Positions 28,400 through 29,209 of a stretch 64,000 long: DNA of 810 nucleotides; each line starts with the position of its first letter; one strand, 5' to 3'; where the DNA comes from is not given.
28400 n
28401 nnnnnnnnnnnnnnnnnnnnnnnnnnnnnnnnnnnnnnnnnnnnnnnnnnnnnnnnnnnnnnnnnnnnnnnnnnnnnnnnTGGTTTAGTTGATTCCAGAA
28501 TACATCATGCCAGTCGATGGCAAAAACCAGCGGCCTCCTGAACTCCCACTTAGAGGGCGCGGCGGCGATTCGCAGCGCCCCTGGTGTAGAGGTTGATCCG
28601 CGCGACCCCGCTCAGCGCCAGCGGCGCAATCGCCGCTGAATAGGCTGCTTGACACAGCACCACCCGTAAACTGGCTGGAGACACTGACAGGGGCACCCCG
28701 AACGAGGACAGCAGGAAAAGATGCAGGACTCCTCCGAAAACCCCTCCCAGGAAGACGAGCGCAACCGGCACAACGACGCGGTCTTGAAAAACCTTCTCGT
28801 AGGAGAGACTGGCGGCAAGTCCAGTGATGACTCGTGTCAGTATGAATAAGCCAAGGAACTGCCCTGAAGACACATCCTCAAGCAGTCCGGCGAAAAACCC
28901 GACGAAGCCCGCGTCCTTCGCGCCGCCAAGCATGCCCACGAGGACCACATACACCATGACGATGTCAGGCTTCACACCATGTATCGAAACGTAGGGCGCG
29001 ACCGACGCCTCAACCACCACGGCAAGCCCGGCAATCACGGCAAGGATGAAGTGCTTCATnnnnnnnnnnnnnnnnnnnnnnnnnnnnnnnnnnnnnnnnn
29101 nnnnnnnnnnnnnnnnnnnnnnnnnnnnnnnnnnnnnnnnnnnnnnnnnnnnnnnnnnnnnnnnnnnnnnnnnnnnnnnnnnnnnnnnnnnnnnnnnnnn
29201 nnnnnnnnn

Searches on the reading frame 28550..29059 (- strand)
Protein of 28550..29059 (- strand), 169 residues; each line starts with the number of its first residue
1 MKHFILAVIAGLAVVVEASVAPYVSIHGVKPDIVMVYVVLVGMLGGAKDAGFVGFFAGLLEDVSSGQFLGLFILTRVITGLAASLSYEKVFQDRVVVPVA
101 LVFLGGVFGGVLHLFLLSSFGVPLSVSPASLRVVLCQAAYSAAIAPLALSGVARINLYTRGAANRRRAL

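Call 10: find_encoding_contigs(protein=window:28550-29059:-, flank=3000, max_places=6)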
Protein window:28550-29059:- (169 aa): 4 contigs read that carry it; 3 places shown.
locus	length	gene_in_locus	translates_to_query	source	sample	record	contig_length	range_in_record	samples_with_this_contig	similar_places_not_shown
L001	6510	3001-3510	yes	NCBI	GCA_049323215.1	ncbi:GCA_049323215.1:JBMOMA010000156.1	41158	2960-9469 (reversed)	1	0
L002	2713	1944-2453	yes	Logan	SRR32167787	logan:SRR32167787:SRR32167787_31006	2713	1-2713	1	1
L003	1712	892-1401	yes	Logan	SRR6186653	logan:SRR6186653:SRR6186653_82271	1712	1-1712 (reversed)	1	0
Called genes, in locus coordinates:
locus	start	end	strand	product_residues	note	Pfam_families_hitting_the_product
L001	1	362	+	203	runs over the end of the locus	PF02545:Maf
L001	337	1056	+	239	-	PF20582:UPF0758_N, PF04002:RadC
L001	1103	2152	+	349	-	PF06723:MreB_Mbl, PF00022:Actin, PF00012:HSP70, PF14450:FtsA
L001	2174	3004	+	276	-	PF04085:MreC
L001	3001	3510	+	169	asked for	PF04093:MreD (weak), PF12822:ECF_trnsprt (weak)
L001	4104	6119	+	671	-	PF03717:PBP_dimer, PF00905:Transpeptidase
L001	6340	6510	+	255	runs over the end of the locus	PF05209:MinC_N, PF22642:MinC_N_1 (weak), PF03775:MinC_C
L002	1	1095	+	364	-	?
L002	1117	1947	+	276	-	PF04085:MreC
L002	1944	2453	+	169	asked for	PF04093:MreD (weak), PF12822:ECF_trnsprt (weak)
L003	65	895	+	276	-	PF04085:MreC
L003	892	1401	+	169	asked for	PF04093:MreD (weak), PF12822:ECF_trnsprt (weak)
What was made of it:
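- The same copy A occurs in an independent NCBI MAG (call 10).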

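Call 76: find_homologous_proteins(query=window:28550-29059:-, max_evalue=1e-10)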
Query window:28550-29059:- (169 aa): 12 proteins with E <= 1e-10 among 1349 candidates.
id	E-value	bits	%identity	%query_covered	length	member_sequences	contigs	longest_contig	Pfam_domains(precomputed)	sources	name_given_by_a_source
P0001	7.0e-96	336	100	100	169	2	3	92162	PF04093.18,PF12822.13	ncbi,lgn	ncbi:MAG: rod shape-determining protein MreD [Bacillota bacterium]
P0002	2.2e-87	309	91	100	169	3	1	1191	PF04093.18,PF12822.13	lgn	-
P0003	1.0e-82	294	89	93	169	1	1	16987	PF04093.18,PF12822.13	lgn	-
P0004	1.2e-69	251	73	100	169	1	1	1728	PF04093.18,PF12822.13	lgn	-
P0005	7.4e-58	213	63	100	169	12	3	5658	PF04093.18,PF12822.13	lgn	-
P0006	1.9e-53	198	61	99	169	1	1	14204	PF04093.18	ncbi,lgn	-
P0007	2.6e-51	192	62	100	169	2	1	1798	PF04093.18,PF12822.13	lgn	-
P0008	8.1e-50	187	56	100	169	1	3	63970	PF04093.18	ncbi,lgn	ncbi:MAG: rod shape-determining protein MreD [Clostridia bacterium]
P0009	4.5e-49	184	56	99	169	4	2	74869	PF04093.18,PF12822.13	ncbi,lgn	ncbi:MAG: rod shape-determining protein MreD [Bacteroidota bacterium]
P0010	2.8e-45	172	54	100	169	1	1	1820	PF04093.18,PF12822.13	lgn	-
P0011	1.1e-44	170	54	99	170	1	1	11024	-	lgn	-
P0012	6.9e-43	164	53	99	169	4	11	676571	PF04093.18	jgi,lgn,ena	-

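Call 77: find_encoding_contigs(protein=P0003, flank=1500, max_places=2)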
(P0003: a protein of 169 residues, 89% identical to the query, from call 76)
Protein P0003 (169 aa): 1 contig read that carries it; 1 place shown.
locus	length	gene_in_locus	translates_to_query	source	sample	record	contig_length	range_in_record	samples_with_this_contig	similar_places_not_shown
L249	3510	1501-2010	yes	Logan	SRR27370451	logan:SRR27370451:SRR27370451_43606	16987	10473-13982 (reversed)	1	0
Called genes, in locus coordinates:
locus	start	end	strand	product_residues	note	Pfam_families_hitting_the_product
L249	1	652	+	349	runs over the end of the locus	PF06723:MreB_Mbl, PF00022:Actin, PF00012:HSP70, PF14450:FtsA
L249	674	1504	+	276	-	PF04085:MreC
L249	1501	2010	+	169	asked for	PF04093:MreD (weak), PF12822:ECF_trnsprt (weak)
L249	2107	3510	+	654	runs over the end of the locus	PF03717:PBP_dimer, PF00905:Transpeptidase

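Call 78: find_encoding_contigs(protein=P0006, flank=1500, max_places=2)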
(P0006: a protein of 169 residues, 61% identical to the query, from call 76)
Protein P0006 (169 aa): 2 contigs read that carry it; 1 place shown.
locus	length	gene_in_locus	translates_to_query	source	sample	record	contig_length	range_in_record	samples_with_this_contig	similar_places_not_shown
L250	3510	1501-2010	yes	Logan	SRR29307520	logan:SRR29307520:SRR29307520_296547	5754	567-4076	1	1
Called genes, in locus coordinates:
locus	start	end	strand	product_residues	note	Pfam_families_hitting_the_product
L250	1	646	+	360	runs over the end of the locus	PF06723:MreB_Mbl, PF00022:Actin, PF00012:HSP70, PF14450:FtsA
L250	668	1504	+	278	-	PF04085:MreC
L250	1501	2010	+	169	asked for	PF04093:MreD (weak)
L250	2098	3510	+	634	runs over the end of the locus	PF03717:PBP_dimer, PF00905:Transpeptidase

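Call 79: find_encoding_contigs(protein=P0012, flank=1500, max_places=2)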
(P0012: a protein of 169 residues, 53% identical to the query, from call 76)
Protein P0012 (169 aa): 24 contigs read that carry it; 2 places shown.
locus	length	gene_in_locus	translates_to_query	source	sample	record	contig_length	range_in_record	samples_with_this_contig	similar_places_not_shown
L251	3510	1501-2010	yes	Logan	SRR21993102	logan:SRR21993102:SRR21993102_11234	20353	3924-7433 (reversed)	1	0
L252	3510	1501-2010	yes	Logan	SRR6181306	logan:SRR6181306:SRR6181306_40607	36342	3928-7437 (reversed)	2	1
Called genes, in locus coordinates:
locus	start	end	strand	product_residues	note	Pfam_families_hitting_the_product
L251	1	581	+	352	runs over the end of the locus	PF00022:Actin, PF06723:MreB_Mbl, PF00012:HSP70, PF14450:FtsA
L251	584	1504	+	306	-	PF04085:MreC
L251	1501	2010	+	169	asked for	PF04093:MreD (weak)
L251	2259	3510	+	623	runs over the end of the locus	PF03717:PBP_dimer, PF00905:Transpeptidase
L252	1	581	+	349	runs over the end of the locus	PF00022:Actin, PF06723:MreB_Mbl, PF00012:HSP70, PF14450:FtsA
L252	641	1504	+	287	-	PF04085:MreC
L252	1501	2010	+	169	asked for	PF04093:MreD (weak)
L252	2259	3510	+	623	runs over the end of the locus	PF03717:PBP_dimer, PF00905:Transpeptidase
